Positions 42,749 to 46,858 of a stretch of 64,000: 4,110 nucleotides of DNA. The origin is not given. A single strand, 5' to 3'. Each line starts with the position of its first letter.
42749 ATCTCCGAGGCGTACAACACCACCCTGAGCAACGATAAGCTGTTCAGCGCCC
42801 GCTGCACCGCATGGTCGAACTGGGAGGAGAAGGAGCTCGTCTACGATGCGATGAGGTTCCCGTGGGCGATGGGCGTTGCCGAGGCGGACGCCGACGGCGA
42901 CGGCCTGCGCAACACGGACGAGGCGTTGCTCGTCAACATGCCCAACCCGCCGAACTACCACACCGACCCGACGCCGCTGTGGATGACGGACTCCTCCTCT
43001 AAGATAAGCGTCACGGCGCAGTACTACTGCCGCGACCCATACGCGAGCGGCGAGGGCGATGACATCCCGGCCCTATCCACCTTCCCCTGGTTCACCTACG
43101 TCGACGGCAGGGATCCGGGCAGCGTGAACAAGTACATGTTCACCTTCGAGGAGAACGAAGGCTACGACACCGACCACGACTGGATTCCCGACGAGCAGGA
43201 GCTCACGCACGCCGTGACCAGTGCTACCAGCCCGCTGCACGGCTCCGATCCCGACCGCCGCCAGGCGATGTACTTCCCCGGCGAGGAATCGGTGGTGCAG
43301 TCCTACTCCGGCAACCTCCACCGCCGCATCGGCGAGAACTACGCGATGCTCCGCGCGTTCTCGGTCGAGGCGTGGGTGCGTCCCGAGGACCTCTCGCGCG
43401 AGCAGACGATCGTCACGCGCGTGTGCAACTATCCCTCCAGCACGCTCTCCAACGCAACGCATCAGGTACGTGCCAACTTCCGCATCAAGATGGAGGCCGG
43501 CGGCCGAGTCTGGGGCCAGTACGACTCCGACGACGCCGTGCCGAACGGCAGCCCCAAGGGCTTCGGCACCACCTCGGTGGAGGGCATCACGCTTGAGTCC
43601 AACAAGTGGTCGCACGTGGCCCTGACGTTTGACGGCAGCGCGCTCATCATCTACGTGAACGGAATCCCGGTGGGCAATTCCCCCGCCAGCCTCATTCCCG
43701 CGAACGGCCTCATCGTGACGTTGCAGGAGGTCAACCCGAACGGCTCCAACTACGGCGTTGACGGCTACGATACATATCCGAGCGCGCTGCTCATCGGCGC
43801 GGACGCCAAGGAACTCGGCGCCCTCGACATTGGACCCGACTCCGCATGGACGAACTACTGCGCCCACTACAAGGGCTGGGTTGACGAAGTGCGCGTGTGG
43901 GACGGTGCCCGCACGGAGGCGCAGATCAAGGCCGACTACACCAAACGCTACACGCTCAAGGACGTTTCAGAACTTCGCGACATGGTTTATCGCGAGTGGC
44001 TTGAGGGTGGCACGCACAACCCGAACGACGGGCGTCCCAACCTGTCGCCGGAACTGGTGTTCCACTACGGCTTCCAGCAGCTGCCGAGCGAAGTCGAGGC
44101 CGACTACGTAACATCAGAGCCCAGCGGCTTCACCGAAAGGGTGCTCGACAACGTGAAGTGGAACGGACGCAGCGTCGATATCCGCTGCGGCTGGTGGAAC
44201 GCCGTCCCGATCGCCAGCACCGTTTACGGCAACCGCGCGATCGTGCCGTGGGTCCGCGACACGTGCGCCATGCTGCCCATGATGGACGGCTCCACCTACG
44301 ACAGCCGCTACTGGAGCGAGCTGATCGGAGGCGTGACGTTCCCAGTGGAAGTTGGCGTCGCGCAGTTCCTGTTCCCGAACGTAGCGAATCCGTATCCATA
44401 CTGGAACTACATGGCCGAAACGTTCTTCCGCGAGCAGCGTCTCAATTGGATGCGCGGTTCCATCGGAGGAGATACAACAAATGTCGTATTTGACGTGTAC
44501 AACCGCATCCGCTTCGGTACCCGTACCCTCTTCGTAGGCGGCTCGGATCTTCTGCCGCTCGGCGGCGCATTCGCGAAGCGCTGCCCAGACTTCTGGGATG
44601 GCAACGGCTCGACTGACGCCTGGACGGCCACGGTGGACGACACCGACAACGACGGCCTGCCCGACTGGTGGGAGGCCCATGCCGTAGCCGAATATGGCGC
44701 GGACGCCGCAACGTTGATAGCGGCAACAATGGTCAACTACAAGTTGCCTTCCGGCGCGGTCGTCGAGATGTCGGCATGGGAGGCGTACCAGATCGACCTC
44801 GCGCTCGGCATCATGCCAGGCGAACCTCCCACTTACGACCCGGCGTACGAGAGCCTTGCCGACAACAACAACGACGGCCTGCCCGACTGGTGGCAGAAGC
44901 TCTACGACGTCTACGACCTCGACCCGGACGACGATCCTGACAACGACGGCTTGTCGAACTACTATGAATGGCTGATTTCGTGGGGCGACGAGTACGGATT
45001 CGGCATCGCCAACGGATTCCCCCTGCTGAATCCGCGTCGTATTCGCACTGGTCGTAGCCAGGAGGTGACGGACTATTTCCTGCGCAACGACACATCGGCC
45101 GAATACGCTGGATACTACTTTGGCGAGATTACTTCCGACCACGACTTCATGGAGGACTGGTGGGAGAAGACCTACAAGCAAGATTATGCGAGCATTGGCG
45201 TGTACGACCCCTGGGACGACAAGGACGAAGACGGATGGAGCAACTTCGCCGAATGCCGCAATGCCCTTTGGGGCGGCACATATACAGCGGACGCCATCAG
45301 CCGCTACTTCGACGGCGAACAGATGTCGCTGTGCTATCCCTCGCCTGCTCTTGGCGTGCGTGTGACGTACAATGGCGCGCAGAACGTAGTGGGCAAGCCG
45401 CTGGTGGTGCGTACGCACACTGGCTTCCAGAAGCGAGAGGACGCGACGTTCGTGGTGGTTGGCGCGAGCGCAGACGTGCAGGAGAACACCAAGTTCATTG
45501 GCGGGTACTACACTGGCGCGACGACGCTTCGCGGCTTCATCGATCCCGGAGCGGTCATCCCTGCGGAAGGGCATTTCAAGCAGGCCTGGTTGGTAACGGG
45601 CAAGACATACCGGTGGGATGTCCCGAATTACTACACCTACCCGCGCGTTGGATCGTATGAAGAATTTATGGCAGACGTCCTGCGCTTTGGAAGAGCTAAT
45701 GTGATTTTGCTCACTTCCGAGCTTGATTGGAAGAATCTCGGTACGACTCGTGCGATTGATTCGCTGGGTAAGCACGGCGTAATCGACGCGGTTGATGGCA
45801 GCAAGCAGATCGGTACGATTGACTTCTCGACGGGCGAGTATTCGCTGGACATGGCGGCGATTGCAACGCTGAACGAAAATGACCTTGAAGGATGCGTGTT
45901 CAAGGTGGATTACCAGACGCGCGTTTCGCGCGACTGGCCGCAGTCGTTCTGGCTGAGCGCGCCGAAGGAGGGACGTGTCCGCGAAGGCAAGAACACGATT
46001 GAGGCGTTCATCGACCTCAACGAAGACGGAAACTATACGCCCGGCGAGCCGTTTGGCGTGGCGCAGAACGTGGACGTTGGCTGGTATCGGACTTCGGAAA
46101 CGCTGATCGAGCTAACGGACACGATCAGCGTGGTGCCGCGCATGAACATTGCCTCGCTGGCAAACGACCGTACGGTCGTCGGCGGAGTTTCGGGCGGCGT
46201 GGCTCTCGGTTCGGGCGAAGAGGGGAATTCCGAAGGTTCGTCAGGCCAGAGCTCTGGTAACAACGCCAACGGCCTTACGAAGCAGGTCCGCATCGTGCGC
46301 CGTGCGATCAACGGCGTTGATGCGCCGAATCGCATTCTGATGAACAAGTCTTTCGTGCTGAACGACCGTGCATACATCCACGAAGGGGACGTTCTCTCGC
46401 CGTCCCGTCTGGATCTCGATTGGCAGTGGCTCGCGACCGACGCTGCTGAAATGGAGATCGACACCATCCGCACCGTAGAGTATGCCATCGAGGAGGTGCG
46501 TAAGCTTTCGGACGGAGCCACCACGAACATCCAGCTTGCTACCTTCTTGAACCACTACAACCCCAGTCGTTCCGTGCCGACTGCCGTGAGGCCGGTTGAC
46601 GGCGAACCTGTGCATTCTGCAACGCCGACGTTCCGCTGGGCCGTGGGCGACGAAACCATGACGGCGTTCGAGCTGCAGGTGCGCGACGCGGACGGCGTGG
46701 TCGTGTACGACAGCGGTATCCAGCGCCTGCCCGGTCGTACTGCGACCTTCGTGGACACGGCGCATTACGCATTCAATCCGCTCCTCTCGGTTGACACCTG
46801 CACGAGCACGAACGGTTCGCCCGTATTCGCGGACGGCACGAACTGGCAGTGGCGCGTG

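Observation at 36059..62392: Single uninterrupted 26.3-kb ORF encoding an 8777-aa secreted megaprotein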

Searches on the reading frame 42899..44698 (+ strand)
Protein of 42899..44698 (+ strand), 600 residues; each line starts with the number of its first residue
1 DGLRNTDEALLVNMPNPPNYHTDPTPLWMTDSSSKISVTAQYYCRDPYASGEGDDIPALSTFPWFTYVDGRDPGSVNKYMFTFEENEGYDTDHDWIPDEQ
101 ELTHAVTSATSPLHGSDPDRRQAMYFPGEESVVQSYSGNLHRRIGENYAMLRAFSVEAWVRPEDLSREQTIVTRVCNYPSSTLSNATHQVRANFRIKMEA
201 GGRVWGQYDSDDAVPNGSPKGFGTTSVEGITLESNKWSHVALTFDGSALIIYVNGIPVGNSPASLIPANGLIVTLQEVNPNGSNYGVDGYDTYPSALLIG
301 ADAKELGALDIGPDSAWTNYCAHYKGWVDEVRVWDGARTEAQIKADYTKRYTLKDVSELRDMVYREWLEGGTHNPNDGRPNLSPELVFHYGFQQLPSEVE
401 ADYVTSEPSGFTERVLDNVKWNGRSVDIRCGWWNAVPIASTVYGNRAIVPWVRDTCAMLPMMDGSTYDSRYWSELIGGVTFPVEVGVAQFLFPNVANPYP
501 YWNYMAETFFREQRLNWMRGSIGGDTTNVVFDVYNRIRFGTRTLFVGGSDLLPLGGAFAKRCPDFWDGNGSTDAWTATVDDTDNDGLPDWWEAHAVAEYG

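Call 69: search_protein_families(library=pfam, proteins=[window:42899-44698:+], max_evalue=5)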
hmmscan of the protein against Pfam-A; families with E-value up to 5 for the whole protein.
window:42899-44698:+ (600 aa): 4 families
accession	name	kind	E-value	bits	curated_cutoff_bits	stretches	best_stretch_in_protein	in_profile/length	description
PF13385.13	Laminin_G_3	-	2.9e-18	66.9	27.6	2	152-263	17-107/151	Concanavalin A-like lectin/glucanases superfamily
PF22925.3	TS_C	-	0.099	12.7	27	1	225-261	120-156/202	Trans-sialidase, C-terminal domain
PF18884.5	TSP3_bac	-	0.11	12.8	25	1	581-593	1-13/22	Bacterial TSP3 repeat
PF03495.19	Binary_toxB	-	0.38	11.4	25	0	581-593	2-14/78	Clostridial binary toxin B/anthrax toxin PA Ca-binding domain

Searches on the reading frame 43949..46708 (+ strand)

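Call 38: search_protein_families(library=pfam, proteins=[window:43949-46708:+], max_evalue=0.1)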
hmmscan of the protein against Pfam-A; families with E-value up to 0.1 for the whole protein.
window:43949-46708:+ (920 aa): 1 family
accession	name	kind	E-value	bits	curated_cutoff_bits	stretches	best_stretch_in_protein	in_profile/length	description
PF18884.5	TSP3_bac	-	0.0002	21.6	25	0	231-243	1-13/22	Bacterial TSP3 repeat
